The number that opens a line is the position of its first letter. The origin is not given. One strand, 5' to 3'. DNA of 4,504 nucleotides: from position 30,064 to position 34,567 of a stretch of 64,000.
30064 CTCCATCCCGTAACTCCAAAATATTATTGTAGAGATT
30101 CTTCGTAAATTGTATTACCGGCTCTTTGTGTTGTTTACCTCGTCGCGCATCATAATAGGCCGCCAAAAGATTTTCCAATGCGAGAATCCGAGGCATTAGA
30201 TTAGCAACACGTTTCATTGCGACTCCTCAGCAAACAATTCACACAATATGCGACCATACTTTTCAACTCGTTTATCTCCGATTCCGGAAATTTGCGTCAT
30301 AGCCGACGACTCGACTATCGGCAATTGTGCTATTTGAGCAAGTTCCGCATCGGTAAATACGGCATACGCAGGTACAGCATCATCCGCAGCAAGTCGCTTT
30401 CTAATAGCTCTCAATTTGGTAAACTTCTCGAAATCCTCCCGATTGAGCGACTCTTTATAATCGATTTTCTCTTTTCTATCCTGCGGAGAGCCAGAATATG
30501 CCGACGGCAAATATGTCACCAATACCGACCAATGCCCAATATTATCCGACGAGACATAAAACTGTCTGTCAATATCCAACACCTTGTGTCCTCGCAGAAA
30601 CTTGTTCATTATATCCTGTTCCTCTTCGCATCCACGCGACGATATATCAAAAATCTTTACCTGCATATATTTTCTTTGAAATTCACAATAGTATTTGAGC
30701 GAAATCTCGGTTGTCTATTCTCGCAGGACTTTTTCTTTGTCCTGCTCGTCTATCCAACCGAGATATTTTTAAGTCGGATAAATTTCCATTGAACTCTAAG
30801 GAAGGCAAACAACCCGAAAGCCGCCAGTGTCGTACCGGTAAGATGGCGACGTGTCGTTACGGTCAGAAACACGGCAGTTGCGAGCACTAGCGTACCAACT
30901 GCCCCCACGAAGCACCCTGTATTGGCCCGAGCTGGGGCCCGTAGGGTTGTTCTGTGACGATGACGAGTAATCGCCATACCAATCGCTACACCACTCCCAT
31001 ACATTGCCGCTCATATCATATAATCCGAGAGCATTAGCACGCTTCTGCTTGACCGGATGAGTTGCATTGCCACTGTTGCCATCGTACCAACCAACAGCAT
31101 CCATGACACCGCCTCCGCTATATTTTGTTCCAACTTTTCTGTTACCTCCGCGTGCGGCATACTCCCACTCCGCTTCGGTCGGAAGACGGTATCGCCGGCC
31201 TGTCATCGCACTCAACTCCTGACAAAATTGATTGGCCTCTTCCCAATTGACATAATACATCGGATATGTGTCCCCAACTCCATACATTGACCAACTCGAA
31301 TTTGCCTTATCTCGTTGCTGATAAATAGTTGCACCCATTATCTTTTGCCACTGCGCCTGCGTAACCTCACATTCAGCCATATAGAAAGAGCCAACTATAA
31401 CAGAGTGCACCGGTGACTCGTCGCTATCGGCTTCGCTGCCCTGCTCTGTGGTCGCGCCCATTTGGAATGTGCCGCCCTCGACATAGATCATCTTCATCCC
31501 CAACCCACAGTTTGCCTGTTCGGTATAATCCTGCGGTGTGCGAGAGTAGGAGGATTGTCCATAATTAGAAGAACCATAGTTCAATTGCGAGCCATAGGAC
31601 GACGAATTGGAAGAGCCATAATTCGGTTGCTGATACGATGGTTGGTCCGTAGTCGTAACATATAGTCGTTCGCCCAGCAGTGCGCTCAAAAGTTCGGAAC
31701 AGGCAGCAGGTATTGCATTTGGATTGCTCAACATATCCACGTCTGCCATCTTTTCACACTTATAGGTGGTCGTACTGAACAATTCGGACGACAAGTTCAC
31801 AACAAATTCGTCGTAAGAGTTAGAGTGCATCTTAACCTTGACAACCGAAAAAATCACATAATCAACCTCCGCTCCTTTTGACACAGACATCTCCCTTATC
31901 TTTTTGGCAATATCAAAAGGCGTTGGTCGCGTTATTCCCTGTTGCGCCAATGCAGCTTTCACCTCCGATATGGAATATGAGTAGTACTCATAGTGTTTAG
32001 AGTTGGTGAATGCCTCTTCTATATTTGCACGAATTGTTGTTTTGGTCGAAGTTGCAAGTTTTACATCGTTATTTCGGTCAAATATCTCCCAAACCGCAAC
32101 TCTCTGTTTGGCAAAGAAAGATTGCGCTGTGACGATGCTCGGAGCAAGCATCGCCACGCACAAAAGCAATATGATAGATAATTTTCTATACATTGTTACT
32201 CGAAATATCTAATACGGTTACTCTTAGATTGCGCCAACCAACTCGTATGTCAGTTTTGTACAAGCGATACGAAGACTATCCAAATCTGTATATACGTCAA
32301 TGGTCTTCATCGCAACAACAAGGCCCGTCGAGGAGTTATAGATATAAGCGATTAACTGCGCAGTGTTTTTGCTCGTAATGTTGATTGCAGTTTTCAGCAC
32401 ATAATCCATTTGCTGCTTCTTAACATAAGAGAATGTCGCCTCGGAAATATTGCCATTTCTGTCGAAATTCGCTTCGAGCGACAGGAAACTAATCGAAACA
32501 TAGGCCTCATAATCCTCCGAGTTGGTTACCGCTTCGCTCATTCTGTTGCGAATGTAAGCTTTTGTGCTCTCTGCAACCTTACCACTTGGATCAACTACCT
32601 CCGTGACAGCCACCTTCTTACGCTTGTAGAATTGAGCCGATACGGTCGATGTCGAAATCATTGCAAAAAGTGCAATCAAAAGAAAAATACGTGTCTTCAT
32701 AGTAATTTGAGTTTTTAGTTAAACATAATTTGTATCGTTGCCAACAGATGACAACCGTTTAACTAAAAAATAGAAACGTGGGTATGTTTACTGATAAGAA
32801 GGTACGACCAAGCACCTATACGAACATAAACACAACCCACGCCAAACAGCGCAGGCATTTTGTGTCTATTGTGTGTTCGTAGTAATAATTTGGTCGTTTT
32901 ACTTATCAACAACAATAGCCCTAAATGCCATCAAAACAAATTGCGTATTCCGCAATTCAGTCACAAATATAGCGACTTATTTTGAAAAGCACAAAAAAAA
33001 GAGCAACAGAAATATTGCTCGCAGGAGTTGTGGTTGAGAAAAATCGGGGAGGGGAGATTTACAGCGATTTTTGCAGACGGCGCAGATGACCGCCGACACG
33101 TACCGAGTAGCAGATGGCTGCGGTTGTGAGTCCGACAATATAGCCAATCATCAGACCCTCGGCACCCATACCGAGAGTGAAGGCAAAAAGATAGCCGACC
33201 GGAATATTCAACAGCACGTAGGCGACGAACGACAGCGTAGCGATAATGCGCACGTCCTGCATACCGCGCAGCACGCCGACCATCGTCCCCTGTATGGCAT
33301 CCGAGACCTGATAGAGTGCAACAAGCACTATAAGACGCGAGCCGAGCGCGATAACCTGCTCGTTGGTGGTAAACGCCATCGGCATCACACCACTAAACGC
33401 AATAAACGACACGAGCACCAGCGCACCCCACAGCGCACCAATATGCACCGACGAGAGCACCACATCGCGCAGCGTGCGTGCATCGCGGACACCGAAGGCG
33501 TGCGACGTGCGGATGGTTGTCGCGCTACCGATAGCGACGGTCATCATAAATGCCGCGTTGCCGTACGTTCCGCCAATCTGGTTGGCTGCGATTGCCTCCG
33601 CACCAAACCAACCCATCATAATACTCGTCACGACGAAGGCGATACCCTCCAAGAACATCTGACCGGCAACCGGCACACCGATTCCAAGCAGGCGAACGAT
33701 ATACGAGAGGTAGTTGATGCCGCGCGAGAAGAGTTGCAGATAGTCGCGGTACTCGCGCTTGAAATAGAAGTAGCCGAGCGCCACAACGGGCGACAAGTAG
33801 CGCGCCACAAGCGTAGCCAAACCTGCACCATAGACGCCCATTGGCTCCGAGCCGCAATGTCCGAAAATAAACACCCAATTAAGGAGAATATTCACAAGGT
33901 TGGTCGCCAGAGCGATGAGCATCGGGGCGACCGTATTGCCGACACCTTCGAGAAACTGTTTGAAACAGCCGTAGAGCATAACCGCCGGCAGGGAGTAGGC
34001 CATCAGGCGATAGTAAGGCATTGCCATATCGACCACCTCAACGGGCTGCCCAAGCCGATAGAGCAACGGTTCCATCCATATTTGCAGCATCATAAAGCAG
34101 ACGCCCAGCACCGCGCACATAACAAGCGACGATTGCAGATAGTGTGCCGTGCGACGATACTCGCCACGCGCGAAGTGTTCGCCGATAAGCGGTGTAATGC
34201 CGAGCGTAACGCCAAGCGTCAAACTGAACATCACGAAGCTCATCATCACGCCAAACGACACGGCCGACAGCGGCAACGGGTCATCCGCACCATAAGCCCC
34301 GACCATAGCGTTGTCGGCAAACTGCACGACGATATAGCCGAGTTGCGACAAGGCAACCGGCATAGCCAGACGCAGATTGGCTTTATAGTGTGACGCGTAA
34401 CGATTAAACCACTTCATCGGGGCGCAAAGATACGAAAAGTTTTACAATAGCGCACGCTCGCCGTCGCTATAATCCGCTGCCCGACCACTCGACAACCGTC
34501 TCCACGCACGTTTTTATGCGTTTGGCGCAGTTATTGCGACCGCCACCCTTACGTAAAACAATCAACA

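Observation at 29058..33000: Complete non-phage diversity-generating retroelement with the order target(VR)-HRDC-RT-TR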

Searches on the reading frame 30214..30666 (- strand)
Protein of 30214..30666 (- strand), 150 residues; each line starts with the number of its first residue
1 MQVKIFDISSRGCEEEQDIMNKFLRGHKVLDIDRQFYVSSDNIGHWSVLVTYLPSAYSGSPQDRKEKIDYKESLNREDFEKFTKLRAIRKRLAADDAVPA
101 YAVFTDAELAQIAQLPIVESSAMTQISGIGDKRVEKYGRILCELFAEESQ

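Call 5: search_protein_families(library=pfam, proteins=[window:30214-30666:-], max_evalue=0.01)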
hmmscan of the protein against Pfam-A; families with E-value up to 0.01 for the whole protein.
window:30214-30666:- (150 aa): 1 family
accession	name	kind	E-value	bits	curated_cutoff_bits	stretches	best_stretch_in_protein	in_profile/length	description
PF00570.28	HRDC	-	8.4e-14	51.7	23.8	1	82-143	5-66/68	HRDC domain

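Call 34: search_protein_families(library=ncbifam, proteins=[window:30214-30666:-], max_evalue=0.01)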
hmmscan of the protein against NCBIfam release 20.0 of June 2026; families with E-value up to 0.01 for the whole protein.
window:30214-30666:- (150 aa): 2 families
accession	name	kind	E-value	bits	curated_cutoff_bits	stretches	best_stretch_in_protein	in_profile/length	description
TIGR01389.1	recQ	equivalog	4.5e-14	51.8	640.2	1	64-145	508-588/591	DNA helicase RecQ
NF008279.0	PRK11057.1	equivalog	6.8e-13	47.9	1015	1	68-145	522-599/608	ATP-dependent DNA helicase RecQ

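Call 64: find_homologous_proteins(query=window:30217-30666:-, max_evalue=0.00001)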
Query window:30217-30666:- (150 aa): 513 proteins with E <= 0.00001 among 543 candidates; the best 120 are listed.
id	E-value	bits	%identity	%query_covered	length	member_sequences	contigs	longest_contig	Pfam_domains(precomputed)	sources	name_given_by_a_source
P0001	3.7e-81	288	89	99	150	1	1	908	PF00570.29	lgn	-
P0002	5.7e-79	281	100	87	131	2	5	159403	PF00570.29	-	-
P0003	4.9e-66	239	72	99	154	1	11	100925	PF00570.29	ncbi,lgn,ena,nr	ncbi:MAG: HRDC domain-containing protein [Alistipes sp.]|nr:HRDC domain-containing protein [Alistipe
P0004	5.9e-64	232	69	99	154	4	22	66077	PF00570.29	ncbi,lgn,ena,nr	ncbi:MAG: HRDC domain-containing protein [Prevotella sp.]|nr:HRDC domain-containing protein [Prevote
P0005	6.0e-62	226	69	97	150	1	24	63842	PF00570.29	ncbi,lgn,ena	-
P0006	8.3e-62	225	68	100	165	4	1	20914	PF00570.29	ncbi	-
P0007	2.6e-61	224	68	100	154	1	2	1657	PF00570.29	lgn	-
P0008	3.2e-61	223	69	99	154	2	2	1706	PF00570.29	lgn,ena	-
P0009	9.4e-61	222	68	100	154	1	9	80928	PF00570.29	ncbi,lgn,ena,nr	ncbi:MAG: HRDC domain-containing protein [Bacteroidaceae bacterium]|nr:HRDC domain-containing protei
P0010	1.2e-60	221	66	100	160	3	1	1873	PF00570.29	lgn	-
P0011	2.3e-60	221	67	99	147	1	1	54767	PF00570.29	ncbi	-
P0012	7.4e-60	219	66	99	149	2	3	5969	PF00570.29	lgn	-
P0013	1.1e-59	218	66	99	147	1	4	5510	PF00570.29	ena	-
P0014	1.4e-59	218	66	97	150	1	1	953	PF00570.29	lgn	-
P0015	1.5e-59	218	68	100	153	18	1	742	PF00570.29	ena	-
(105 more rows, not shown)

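Call 70: predict_structure(alignment_id=A5)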
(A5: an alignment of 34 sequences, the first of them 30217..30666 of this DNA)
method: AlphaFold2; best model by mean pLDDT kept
length: 150 residues; sequences in the alignment: 34
mean_pLDDT: 84.3   pTM: 0.52
mean pLDDT of the five models: 84.3, 84.0, 84.0, 83.8, 81.6
residues with pLDDT >= 90: 54; 70-90: 82; 50-70: 6; < 50: 8
segments of 3 or more residues with pLDDT < 50: 58-65
pLDDT, mean of each block of 10 residues (from residue 1): 91 88 90 94 93 65 56 85 92 90 88 86 78 85 84
secondary structure, 60 per line:
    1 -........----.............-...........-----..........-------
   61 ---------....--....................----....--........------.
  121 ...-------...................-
elements in order: E2-9 H14-26 E28-38 E44-53 H70-73 H76-95 H100-103 H106-113 H120-123 H131-149

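Call 72: fold_search(model_id=the predicted structure, library=pdb)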
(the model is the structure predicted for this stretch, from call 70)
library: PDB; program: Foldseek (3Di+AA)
matches with E <= 10: 1208; with E <= 0.001: 2
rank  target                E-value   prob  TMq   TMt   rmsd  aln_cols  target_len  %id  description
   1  1wud_B                5.2e-04  1.00  0.42  0.77   2.4        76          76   32  E. coli RecQ HRDC domain (released 2005-08-09)
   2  1wud_A                6.7e-04  1.00  0.42  0.76   2.1        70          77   33  E. coli RecQ HRDC domain (released 2005-08-09)
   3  4cdg_B                2.1e-03  1.00  0.41  0.11  12.4       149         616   16  Crystal structure of the Bloom's syndrome helicase BLM in complex with Nanobody (released 2013-11-13)
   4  4o3m_A                2.4e-03  1.00  0.43  0.11  12.0       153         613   14  Ternary complex of Bloom's syndrome helicase (released 2014-03-12)
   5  4cdg_A                3.0e-03  1.00  0.41  0.11  12.4       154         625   16  Crystal structure of the Bloom's syndrome helicase BLM in complex with Nanobody (released 2013-11-13)
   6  2e1e                  5.8e-03  1.00  0.40  0.61   3.2        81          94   17  Crystal structure of the HRDC Domain of Human Werner Syndrome Protein, WRN (released 2006-12-12)
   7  4cgz_A                6.6e-03  1.00  0.43  0.11  11.0       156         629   15  Crystal structure of the Bloom's syndrome helicase BLM in complex with DNA (released 2013-12-11)
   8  2rhf                  1.3e-02  1.00  0.44  0.80   2.0        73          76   25  D. radiodurans RecQ HRDC domain 3 (released 2008-04-22)
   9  7aud_F                3.0e-02  1.00  0.43  0.13   2.5        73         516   20  Structure of an engineered helicase domain construct for human Bloom syndrome protein (BLM) (released 2020-12-16)
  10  2dgz_MODEL_1_A        3.8e-02  1.00  0.42  0.55   5.2        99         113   19  Solution structure of the Helicase and RNase D C-terminal domain in Werner syndrome ATP-dependent helicase (released 2006-09-16)
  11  7aud_B                4.0e-02  1.00  0.43  0.13   4.1        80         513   19  Structure of an engineered helicase domain construct for human Bloom syndrome protein (BLM) (released 2020-12-16)
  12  2kv2_MODEL_1_A        4.0e-02  1.00  0.40  0.65   2.9        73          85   20  Solution Structure of the human BLM HRDC domain (released 2010-12-15)
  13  7aud_D                4.5e-02  1.00  0.43  0.14   4.3        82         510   20  Structure of an engineered helicase domain construct for human Bloom syndrome protein (BLM) (released 2020-12-16)
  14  2rrd_MODEL_1_A        4.5e-02  1.00  0.43  0.62   5.7        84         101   19  Structure of HRDC domain from human Bloom syndrome protein, BLM (released 2010-09-08)
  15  2ma1                  7.3e-02  0.99  0.34  0.59   3.3        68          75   31  Solution structure of HRDC1 domain of RecQ helicase from Deinococcus radiodurans (released 2013-07-10)
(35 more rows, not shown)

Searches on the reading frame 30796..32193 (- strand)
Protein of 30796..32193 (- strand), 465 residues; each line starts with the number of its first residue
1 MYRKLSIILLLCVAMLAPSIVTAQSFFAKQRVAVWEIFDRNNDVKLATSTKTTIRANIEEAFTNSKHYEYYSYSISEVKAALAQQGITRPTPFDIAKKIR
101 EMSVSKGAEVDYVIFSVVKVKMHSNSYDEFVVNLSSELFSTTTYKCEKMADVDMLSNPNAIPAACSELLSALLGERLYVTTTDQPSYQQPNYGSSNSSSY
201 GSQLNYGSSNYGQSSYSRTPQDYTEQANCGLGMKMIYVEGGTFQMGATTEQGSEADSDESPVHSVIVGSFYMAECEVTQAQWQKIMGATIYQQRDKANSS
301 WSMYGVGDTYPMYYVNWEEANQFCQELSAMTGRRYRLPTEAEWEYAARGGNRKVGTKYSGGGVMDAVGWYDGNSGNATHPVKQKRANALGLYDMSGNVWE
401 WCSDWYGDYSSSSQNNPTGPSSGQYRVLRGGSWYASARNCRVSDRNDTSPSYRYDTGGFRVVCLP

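Call 5: search_protein_families(library=pfam, proteins=[window:30796-32193:-], max_evalue=0.01)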
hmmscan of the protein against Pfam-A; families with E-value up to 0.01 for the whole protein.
window:30796-32193:- (465 aa): 1 family
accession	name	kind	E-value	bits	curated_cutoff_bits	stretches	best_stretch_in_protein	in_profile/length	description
PF03781.23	FGE-sulfatase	-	8.2e-53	180.1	23.3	1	234-462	4-254/255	Sulfatase-modifying factor enzyme 1-like domain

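Call 34: search_protein_families(library=ncbifam, proteins=[window:30796-32193:-], max_evalue=0.01)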
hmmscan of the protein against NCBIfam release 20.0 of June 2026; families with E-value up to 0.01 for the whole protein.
window:30796-32193:- (465 aa): 8 families
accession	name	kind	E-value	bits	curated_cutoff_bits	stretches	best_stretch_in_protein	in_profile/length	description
TIGR03525.2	GldK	equivalog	1.3e-26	93.9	350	2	308-452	218-398/408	T9SS ring complex lipoprotein PorK/GldK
NF051459.1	pyoverdine_PvdO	equivalog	7.2e-26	90.9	500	1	228-462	29-277/280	dihydropyoverdine dehydrogenase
TIGR03440.2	egtB_TIGR03440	equivalog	1.9e-23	83.2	360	2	309-461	273-412/413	ergothioneine biosynthesis protein EgtB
NF041186.1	SenA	equivalog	3.4e-18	66.2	420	2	310-462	271-381/382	selenoneine synthase SenA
TIGR03524.1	GldJ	equivalog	4.5e-17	61.9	458.2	3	197-282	27-106/559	gliding motility lipoprotein GldJ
TIGR02171.1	Fb_sc_TIGR02171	subfamily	3e-16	58.6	544.35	1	266-463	69-281/912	TIGR02171 family lipoprotein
TIGR04344.1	ovoA_Nterm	equivalog_domain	2.1e-13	49.9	400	1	314-462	299-444/444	5-histidylcysteine sulfoxide synthase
TIGR03530.1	GldJ_short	equivalog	1e-08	34.5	382.9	1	190-295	21-121/396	gliding motility lipoprotein GldJ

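Call 59: search_solved_structures(query=window:30796-32193:-, max_evalue=0.001)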
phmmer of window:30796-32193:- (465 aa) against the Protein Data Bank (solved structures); distinct sequences matched with E-value up to 0.001: 27.
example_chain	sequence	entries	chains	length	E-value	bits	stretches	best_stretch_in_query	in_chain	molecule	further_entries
2y3c_A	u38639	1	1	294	3.2e-36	128.3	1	332-465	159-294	TREPONEMA DENTICOLA VARIABLE PROTEIN 1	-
6muj_A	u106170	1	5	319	2.7e-23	85.7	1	308-460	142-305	Formylglycine-generating enzyme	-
2q17_A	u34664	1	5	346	3.8e-23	85.2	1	308-460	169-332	formylglycine generating enzyme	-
5hha_A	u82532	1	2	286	5.9e-21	78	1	229-462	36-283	PvdO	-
2aft_X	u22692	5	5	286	1.2e-20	77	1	309-461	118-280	Sulfatase modifying factor 1 | Sulfatase-modifying factor 1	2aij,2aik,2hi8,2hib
31dc_A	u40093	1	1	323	1.3e-20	76.8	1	309-461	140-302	Formylglycine-generating enzyme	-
2aii_X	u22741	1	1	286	2e-20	76.2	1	309-461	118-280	Sulfatase modifying factor 1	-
1y1e_X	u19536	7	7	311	2.1e-20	76.2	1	309-461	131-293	C-alpha-formyglycine-generating enzyme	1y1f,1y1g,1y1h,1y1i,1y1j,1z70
5ssy_A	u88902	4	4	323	2.5e-20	76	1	309-461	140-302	Formylglycine-generating enzyme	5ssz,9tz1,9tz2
2afy_X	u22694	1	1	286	3.9e-20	75.3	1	309-460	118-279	Sulfatase modifying factor 1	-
5ssx_A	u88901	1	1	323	3.9e-20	75.3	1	309-461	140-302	Formylglycine-generating enzyme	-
8aru_A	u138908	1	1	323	1.1e-19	73.9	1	309-461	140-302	Formylglycine-generating enzyme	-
5nxl_A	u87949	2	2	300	2.9e-18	69.1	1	307-461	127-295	Non-specific serine/threonine protein kinase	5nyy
6s07_A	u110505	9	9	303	3.1e-18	69.1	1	307-461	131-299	Formylglycine-generating enzyme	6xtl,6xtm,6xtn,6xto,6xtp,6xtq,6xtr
7spq_A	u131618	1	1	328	2.2e-16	62.9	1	258-445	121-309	Serine/threonine kinase ToxD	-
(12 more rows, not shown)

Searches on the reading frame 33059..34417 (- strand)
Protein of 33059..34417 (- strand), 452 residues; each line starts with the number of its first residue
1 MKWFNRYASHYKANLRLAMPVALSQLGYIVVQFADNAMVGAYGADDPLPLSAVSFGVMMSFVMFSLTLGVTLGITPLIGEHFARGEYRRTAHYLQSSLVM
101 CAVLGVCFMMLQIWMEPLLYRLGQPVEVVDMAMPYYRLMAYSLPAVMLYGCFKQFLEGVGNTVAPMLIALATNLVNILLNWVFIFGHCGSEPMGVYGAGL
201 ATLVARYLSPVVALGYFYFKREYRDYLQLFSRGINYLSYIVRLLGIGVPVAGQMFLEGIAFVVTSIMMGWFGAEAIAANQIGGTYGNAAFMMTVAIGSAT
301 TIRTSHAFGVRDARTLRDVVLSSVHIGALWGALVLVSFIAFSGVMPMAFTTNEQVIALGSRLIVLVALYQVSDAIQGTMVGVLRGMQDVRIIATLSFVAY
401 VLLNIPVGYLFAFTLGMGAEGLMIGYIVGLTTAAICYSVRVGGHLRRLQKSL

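Call 5: search_protein_families(library=pfam, proteins=[window:33059-34417:-], max_evalue=0.01)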
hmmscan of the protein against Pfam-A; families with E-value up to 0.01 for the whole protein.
window:33059-34417:- (452 aa): 1 family
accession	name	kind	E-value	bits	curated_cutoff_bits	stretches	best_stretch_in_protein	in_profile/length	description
PF01554.23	MatE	-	6e-51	172.8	24.9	2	20-182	1-161/161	MatE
